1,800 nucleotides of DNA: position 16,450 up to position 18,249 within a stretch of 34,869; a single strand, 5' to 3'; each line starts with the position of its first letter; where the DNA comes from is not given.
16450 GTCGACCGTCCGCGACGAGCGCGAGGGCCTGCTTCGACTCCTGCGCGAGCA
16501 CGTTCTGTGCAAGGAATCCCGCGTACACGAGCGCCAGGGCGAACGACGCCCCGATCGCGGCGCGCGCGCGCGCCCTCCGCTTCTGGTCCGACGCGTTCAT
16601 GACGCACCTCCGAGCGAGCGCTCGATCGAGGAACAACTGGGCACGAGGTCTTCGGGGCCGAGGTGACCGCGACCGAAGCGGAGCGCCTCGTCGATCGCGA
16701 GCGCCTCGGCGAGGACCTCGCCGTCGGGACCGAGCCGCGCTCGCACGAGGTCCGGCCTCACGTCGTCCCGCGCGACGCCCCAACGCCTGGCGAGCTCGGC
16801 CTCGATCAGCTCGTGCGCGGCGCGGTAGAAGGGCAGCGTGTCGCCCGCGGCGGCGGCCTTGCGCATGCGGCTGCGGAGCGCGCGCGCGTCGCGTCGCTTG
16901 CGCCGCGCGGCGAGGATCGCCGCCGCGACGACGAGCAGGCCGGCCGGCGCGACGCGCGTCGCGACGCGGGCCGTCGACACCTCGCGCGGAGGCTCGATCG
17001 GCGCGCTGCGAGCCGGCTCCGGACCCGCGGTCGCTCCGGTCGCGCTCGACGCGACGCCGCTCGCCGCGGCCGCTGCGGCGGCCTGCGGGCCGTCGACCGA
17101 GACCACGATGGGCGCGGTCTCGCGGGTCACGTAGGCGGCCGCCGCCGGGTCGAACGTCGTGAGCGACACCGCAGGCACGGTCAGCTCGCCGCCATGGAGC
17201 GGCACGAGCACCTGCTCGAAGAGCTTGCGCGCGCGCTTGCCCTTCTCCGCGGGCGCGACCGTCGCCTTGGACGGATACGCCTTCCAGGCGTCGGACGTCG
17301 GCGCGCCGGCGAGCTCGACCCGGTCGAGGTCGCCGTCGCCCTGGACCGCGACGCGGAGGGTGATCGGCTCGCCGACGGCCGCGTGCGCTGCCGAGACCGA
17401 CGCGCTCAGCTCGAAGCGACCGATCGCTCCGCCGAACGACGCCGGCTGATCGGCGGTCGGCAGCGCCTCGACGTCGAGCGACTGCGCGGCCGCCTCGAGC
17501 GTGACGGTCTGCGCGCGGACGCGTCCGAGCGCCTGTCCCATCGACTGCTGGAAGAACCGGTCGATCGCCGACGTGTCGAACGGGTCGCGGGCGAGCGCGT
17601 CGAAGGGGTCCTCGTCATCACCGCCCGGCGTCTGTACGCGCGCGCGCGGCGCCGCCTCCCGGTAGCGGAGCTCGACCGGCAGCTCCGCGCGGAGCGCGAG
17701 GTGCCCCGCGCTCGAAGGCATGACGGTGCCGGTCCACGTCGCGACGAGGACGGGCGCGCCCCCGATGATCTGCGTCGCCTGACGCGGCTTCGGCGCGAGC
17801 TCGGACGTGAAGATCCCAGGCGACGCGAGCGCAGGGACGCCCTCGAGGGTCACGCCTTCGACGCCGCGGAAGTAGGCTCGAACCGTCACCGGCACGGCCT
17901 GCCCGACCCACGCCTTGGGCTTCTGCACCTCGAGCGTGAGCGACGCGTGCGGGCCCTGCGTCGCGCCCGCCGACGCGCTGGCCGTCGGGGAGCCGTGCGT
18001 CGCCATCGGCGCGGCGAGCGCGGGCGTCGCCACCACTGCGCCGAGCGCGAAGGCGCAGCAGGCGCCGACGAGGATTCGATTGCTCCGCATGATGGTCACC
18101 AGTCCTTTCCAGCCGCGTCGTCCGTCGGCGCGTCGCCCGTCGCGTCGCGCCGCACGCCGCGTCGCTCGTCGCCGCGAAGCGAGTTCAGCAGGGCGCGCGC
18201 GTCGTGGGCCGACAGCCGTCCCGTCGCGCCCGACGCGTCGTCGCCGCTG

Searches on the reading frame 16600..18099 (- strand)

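Call 76: search_protein_families(library=pfam, max_evalue=0.0001, proteins=[window:16600-18099:-])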
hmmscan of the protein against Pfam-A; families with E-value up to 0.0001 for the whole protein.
window:16600-18099:- (500 aa): 1 family
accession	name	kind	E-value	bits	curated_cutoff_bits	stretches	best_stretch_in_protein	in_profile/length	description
PF13584.12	BatD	-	5.7e-09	36.9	24.1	1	233-335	1-92/92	BatD DUF11 like domain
